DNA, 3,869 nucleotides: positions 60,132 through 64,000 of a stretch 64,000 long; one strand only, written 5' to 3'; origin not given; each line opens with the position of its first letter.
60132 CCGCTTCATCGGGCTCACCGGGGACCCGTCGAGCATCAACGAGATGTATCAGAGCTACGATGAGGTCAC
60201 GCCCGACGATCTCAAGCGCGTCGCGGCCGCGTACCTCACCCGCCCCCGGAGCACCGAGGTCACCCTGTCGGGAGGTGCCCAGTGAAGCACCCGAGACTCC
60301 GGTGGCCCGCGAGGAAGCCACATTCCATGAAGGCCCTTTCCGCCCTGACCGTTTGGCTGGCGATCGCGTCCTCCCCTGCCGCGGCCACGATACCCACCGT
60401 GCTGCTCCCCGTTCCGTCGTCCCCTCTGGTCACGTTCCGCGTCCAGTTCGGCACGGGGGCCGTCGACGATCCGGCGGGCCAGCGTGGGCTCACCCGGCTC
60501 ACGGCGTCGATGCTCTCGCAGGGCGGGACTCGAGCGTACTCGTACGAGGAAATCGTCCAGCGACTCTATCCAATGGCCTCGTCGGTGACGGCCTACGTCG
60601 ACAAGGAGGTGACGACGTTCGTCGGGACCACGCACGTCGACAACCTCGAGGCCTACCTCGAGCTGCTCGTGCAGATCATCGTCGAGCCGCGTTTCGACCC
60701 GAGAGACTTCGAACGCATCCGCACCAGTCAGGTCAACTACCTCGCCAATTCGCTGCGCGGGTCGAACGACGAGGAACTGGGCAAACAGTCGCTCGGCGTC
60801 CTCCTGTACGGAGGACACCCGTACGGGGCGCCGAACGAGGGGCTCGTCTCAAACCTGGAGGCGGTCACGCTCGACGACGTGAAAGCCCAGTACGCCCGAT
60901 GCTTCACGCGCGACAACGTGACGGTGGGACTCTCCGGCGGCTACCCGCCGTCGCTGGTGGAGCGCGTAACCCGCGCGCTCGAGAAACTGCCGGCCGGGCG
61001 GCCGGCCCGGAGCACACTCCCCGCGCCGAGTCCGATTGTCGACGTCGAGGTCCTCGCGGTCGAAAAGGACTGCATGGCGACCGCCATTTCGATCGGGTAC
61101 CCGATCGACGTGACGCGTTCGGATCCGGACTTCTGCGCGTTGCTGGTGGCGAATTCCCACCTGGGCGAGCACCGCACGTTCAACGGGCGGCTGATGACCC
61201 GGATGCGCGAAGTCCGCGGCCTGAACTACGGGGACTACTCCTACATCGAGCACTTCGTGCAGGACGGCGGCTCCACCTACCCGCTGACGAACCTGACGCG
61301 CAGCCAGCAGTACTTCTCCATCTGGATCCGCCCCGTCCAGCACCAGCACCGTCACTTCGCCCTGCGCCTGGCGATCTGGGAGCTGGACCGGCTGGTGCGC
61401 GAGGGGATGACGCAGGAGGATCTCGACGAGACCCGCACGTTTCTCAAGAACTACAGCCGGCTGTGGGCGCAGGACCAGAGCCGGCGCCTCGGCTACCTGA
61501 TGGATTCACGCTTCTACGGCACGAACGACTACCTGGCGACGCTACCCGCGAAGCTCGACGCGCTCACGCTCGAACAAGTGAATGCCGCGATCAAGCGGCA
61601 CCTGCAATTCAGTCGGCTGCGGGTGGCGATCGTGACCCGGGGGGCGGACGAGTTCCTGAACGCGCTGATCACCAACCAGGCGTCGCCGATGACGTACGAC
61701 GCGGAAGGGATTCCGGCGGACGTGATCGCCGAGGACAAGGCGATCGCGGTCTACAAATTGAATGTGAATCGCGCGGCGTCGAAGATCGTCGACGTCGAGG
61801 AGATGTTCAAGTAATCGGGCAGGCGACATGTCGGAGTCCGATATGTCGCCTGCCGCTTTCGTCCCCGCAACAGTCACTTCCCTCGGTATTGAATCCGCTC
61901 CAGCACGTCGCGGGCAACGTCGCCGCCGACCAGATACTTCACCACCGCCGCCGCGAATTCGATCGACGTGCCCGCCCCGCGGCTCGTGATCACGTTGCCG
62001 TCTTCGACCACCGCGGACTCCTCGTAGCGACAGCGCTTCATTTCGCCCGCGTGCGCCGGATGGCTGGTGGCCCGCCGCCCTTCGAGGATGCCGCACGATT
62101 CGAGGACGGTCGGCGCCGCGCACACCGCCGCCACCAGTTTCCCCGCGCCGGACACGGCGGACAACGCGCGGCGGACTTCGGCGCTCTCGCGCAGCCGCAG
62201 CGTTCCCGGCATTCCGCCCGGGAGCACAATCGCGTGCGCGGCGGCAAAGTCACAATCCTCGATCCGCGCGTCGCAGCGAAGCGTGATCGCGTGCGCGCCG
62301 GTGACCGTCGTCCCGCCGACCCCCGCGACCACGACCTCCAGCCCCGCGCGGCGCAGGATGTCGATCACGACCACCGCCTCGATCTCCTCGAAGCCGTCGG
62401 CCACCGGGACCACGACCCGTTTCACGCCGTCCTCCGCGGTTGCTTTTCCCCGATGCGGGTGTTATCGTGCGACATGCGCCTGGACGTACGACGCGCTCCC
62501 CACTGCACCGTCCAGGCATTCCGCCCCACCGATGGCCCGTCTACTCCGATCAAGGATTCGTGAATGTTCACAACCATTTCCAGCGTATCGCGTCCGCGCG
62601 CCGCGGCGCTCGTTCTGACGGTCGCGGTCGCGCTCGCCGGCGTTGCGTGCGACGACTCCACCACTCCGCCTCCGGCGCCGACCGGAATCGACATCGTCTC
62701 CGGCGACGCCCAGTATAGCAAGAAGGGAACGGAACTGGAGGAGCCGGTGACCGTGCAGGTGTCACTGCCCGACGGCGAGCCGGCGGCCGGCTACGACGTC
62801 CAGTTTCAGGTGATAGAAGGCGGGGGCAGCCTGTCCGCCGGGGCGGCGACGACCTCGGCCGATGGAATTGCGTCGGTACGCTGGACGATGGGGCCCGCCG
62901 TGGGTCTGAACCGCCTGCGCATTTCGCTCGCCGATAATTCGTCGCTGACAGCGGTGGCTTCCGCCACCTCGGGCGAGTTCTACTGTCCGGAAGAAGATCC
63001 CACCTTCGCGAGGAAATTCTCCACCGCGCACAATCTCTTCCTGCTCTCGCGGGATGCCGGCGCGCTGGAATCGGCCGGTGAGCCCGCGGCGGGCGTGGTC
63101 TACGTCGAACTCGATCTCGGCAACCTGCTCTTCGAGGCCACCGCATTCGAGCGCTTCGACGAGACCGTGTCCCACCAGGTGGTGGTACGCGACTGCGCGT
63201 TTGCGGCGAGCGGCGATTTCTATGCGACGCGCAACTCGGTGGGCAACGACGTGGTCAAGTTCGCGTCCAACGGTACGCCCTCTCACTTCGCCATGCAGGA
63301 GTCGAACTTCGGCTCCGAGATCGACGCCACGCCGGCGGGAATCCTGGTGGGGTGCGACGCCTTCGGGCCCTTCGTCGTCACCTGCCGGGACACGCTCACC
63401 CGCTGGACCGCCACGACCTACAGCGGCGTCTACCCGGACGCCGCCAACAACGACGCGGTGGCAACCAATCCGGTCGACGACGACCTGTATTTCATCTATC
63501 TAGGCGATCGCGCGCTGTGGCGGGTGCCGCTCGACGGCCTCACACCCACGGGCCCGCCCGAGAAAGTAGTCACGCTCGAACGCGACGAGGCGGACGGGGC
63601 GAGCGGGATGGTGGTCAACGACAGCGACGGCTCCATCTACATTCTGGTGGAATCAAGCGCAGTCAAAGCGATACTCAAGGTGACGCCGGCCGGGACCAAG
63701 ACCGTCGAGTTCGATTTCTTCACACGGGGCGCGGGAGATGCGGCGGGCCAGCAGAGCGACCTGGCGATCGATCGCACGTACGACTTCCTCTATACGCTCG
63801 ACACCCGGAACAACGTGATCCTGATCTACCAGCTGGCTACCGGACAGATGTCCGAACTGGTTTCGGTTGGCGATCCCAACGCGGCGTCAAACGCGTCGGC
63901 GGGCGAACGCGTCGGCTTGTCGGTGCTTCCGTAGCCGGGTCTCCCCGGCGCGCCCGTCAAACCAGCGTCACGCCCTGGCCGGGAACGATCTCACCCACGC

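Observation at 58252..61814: sigma54-driven 39-aa membrane peptide gene with its own terminator, next to a leaderless GAF-sigma54 activator gene and divergent from an M16 peptidase pair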

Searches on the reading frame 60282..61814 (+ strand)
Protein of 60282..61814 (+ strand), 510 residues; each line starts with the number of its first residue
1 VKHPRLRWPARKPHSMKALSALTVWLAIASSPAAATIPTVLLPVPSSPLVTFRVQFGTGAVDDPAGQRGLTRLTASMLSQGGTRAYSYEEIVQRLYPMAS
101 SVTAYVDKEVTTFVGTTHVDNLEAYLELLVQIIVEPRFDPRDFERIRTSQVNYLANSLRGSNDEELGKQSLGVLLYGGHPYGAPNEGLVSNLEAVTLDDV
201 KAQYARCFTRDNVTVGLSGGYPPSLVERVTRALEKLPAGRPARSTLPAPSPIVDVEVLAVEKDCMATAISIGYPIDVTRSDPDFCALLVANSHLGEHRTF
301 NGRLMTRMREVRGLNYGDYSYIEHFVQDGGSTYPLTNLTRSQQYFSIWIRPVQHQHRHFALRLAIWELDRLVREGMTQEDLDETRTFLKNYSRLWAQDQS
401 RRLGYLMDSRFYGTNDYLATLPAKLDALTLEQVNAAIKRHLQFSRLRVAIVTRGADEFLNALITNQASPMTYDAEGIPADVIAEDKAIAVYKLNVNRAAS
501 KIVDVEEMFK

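Call 10: search_protein_families(library=ncbifam, proteins=[window:60282-61814:+], max_evalue=1)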
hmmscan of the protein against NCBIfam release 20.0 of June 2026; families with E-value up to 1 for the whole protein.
window:60282-61814:+ (510 aa): 1 family
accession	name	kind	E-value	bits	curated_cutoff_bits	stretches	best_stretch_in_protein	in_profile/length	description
NF047422.1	YfmF_fam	equivalog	2.9e-13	49.5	285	1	120-324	96-302/412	EF-P 5-aminopentanol modification-associated protein YfmF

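Call 11: search_protein_families(library=pfam, proteins=[window:60282-61814:+], max_evalue=1)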
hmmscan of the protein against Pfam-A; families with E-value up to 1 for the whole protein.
window:60282-61814:+ (510 aa): 2 families
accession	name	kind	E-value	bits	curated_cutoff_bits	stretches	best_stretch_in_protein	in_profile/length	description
PF05193.26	Peptidase_M16_C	-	8.5e-13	49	23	1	195-386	2-179/181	Peptidase M16 inactive domain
PF00675.25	Peptidase_M16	-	1.4e-11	45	22.3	1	45-150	8-111/149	Insulinase (Peptidase family M16)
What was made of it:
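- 58906..61814 (+): Exported M16 peptidase pair (459 aa with HFFEH; 510 aa without HxxEH). This is a neighbour, not a conserved part of the module. Pfam in call 11.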

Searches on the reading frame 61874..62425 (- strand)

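Call 47: search_protein_families(library=pfam, proteins=[window:61874-62425:-], max_evalue=10)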
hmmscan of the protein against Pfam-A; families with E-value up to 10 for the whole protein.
window:61874-62425:- (183 aa): 1 family
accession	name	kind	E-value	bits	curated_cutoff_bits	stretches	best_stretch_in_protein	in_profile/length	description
PF01965.30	DJ-1_PfpI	-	5.4e-44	150.3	26.6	1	2-163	1-164/165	DJ-1/PfpI family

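Call 72: search_protein_families(library=ncbifam, proteins=[window:61877-62425:-], max_evalue=0.001)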
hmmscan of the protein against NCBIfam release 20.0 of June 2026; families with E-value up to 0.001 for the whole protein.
window:61877-62425:- (183 aa): 5 families
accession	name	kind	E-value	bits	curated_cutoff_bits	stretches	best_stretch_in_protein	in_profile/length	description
TIGR01383.1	not_thiJ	equivalog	1.2e-53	181.5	131.25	1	3-175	1-178/180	DJ-1 family glyoxalase III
NF008605.0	PRK11574.1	equivalog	8.7e-27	94.1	252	1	4-176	5-183/196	protein deglycase YajL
TIGR01382.1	PfpI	subfamily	1.9e-26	92.6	139.05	1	4-165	2-168/169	DJ-1/PfpI/YhbO family deglycase/protease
NF040823.1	deglyc_PfpI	equivalog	1.2e-21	77.2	330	1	3-164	2-164/166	deglycase PfpI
NF006902.0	PRK09393.1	equivalog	1.1e-09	38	425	1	32-178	48-195/327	transcriptional regulator FtrA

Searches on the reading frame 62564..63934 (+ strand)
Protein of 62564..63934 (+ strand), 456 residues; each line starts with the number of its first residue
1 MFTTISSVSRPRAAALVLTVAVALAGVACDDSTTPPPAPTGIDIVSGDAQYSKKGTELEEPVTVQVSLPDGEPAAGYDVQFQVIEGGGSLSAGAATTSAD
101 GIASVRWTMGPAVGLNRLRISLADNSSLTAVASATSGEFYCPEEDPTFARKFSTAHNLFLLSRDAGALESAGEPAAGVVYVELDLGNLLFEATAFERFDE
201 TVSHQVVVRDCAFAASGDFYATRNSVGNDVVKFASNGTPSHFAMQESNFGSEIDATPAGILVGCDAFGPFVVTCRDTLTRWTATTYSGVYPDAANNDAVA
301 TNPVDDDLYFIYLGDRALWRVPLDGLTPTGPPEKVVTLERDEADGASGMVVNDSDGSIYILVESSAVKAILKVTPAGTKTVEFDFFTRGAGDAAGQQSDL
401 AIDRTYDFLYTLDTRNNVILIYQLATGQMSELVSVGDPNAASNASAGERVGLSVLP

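Call 47: search_protein_families(library=pfam, proteins=[window:62564-63934:+], max_evalue=10)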
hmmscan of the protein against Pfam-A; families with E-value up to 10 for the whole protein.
window:62564-63934:+ (456 aa): 4 families
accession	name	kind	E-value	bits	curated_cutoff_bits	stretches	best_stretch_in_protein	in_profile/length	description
PF02369.22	Big_1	-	0.00035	21.1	34.9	1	62-108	21-67/93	Bacterial Ig-like domain (group 1)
PF17789.7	MG4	-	0.019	15.6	24.7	1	62-109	18-62/95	Macroglobulin domain MG4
PF10670.15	DUF4198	-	0.1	13.1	34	1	60-108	147-196/209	Domain of unknown function (DUF4198)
PF01868.21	RNase_P-MRP_p29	-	0.17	12.2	27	1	334-372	14-52/84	Ribonuclease P/MRP, subunit p29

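Call 72: search_protein_families(library=ncbifam, proteins=[window:62564-63931:+], max_evalue=0.001)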
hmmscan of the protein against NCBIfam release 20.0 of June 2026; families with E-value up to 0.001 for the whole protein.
window:62564-63931:+ (456 aa): 0 families
